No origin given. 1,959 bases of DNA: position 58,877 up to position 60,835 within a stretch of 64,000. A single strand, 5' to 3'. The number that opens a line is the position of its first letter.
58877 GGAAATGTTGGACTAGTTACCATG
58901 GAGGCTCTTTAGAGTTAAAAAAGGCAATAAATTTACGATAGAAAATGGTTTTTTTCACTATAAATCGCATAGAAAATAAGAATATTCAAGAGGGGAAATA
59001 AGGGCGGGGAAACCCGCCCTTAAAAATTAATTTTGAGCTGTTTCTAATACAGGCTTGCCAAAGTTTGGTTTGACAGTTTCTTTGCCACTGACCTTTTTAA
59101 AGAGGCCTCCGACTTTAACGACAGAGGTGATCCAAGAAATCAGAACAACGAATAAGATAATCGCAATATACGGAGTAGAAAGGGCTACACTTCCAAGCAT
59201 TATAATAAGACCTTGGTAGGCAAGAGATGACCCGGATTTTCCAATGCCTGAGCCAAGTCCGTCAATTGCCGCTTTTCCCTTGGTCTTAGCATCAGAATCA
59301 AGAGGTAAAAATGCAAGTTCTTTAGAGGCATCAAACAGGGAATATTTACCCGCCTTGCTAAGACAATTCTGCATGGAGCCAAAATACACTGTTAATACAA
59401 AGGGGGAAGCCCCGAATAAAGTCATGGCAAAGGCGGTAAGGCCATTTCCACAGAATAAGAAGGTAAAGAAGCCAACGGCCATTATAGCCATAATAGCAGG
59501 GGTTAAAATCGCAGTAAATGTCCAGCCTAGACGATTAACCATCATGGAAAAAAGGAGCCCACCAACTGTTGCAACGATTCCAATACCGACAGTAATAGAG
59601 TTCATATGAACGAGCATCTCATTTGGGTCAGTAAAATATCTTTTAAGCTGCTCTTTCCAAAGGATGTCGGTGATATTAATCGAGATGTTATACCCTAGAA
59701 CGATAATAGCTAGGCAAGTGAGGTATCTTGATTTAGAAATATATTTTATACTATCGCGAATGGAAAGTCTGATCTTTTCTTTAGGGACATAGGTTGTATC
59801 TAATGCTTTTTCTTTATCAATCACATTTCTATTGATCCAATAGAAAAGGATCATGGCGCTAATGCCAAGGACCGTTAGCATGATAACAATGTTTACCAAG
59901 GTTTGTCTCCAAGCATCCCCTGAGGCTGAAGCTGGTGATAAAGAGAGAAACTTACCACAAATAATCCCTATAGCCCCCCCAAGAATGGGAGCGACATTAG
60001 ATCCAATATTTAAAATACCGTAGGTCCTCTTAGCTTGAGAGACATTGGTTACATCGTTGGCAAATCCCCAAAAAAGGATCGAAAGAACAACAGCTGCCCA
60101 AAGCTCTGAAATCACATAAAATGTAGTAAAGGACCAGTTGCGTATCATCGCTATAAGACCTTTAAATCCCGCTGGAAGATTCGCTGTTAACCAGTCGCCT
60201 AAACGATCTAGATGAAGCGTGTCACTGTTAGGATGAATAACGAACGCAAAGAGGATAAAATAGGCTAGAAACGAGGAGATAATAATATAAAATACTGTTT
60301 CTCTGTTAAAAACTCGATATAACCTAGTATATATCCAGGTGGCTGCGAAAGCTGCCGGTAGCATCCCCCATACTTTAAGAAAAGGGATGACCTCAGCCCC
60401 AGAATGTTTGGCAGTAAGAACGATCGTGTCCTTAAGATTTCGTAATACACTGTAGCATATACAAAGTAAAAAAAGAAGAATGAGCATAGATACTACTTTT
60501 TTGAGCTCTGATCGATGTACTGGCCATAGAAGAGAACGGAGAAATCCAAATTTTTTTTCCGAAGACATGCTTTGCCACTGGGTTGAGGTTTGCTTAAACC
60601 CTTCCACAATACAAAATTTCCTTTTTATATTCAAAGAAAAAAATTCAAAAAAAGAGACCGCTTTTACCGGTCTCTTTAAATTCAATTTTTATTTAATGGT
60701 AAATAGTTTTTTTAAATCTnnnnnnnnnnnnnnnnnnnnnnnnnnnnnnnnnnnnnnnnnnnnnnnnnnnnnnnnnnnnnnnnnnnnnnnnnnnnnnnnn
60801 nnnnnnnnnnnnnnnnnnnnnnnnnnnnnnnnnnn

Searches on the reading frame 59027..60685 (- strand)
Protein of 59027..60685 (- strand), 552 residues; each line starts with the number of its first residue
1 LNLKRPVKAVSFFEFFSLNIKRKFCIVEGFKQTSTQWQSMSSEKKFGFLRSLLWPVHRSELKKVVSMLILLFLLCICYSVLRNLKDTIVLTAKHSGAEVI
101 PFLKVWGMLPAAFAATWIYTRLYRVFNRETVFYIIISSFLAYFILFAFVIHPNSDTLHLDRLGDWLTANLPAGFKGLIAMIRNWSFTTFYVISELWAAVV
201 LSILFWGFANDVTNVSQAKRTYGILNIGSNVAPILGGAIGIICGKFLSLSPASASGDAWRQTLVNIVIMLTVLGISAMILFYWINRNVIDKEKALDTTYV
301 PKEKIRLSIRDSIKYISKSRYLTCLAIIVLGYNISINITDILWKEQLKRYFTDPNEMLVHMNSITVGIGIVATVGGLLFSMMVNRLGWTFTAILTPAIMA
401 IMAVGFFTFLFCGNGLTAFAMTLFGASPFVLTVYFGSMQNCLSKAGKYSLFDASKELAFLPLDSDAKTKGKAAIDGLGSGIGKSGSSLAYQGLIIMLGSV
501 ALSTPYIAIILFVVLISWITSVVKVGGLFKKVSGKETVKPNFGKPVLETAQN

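Call 66: search_protein_families(library=pfam, proteins=[window:59027-60685:-], max_evalue=0.0001)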
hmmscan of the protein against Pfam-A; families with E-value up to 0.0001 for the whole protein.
window:59027-60685:- (552 aa): 2 families
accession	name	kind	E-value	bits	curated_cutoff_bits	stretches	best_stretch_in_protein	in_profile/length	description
PF03219.20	TLC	-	2.5e-166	554.7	21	1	42-526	4-488/491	TLC ATP/ADP transporter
PF07690.21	MFS_1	-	5.1e-09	35.9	33.4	1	206-444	107-321/347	Major Facilitator Superfamily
